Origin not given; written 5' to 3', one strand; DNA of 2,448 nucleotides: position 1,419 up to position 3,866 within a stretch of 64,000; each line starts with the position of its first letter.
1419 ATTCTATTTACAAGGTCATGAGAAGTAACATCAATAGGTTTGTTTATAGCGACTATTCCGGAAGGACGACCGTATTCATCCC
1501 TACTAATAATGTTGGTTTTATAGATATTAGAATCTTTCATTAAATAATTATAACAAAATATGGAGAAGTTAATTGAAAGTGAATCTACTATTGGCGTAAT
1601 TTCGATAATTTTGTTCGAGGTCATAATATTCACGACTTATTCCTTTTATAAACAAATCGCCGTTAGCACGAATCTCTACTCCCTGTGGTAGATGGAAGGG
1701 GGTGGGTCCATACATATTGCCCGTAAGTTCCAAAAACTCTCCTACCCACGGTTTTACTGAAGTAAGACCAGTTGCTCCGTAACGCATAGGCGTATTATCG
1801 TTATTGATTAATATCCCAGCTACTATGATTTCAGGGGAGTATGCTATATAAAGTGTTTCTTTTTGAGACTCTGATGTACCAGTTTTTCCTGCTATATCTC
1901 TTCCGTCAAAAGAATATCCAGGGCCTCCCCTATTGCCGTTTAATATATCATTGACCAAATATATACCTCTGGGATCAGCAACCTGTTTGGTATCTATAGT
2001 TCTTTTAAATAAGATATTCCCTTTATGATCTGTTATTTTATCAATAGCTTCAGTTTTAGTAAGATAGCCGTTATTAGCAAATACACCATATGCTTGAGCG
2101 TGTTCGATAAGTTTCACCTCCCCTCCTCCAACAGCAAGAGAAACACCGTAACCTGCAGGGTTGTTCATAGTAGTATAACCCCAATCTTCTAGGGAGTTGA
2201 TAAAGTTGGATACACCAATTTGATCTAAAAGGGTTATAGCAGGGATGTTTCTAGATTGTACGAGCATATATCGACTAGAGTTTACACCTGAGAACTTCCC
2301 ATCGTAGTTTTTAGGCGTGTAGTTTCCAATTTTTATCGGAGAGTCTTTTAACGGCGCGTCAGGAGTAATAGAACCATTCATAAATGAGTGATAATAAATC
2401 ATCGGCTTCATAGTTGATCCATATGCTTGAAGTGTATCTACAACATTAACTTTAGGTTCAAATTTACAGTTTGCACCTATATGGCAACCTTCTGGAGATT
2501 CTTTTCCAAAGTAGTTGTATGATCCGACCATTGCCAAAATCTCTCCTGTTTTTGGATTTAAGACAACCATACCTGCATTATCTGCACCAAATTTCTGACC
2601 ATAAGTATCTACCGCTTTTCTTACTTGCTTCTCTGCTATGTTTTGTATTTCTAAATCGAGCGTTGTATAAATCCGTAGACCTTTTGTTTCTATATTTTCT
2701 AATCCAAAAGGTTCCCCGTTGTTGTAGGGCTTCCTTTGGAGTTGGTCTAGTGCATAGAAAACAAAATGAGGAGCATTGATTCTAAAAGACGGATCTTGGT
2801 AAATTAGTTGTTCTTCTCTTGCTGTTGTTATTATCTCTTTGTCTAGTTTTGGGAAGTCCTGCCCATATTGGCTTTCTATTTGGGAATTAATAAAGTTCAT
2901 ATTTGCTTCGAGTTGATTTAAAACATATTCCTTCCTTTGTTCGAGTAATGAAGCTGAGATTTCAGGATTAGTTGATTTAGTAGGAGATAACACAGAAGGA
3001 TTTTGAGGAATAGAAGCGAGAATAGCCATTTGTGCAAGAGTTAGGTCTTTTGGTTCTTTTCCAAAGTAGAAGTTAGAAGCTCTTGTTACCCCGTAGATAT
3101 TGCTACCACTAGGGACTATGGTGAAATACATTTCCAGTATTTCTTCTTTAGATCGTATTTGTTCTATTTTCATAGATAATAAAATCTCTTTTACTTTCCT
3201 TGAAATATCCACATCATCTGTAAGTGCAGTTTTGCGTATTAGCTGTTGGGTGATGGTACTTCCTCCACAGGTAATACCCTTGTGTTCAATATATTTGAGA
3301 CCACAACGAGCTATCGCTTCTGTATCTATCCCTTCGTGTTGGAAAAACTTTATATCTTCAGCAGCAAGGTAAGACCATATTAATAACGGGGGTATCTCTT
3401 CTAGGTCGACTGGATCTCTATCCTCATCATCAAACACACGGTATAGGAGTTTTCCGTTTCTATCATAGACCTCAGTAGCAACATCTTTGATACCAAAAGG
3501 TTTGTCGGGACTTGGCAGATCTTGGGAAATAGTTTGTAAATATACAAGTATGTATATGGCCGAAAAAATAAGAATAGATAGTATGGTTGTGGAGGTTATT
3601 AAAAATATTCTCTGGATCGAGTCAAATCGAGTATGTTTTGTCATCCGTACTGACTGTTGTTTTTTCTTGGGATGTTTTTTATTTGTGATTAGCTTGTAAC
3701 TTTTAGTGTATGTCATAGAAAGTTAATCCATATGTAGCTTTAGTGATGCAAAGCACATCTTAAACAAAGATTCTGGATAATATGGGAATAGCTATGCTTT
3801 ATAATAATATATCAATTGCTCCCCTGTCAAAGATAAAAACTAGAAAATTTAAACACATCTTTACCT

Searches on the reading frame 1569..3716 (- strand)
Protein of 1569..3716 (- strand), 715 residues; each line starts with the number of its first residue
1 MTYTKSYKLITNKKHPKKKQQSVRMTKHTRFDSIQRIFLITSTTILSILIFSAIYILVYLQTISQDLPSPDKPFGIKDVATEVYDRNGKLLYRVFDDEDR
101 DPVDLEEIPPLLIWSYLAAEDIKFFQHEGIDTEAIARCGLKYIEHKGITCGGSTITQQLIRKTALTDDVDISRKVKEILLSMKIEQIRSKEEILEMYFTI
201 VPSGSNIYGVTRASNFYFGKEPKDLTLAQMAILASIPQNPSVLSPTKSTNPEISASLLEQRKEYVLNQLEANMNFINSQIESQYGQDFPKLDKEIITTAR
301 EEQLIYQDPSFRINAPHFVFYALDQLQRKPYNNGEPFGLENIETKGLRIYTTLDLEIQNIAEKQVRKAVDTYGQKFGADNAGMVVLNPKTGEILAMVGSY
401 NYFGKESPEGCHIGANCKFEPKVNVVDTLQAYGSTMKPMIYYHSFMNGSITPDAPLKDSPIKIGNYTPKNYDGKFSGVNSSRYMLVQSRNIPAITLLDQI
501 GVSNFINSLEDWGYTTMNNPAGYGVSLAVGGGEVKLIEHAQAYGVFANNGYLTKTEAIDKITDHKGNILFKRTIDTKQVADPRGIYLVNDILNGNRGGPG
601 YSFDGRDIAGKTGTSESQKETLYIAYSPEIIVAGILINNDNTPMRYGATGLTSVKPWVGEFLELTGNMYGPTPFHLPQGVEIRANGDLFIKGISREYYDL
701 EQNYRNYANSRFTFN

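Call 30: find_encoding_contigs(protein=window:1569-3716:-, flank=4000, max_places=4)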
Protein window:1569-3716:- (715 aa): 9 contigs read that carry it; 4 places shown.
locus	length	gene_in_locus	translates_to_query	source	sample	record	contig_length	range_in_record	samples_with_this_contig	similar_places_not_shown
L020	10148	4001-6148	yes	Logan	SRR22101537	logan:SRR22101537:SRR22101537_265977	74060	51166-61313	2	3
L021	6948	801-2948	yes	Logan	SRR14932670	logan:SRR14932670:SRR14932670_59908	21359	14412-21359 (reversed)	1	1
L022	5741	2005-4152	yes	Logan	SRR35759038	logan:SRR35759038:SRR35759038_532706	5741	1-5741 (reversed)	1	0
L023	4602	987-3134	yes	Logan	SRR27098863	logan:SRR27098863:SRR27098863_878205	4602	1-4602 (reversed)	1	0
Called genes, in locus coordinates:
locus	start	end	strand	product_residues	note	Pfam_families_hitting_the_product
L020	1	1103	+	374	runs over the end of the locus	PF00708:Acylphosphatase, PF01255:Prenyltransf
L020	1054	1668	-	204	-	PF01195:Pept_tRNA_hydro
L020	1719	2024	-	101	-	PF01016:Ribosomal_L27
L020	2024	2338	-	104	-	PF00829:Ribosomal_L21p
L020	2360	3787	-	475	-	PF01098:FTSW_RODA_SPOVE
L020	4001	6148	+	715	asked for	PF00912:Transgly, PF00905:Transpeptidase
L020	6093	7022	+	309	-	PF01509:TruB_N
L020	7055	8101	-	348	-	PF00932:LTD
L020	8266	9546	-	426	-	PF01551:Peptidase_M23 (weak)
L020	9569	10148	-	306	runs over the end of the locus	PF18075:FtsX_ECD, PF02687:FtsX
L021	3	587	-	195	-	?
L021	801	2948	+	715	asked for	PF00912:Transgly, PF00905:Transpeptidase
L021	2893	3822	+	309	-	PF01509:TruB_N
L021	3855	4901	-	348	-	PF00932:LTD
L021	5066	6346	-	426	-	PF01551:Peptidase_M23 (weak)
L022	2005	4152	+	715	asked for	PF00912:Transgly, PF00905:Transpeptidase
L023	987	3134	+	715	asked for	PF00912:Transgly, PF00905:Transpeptidase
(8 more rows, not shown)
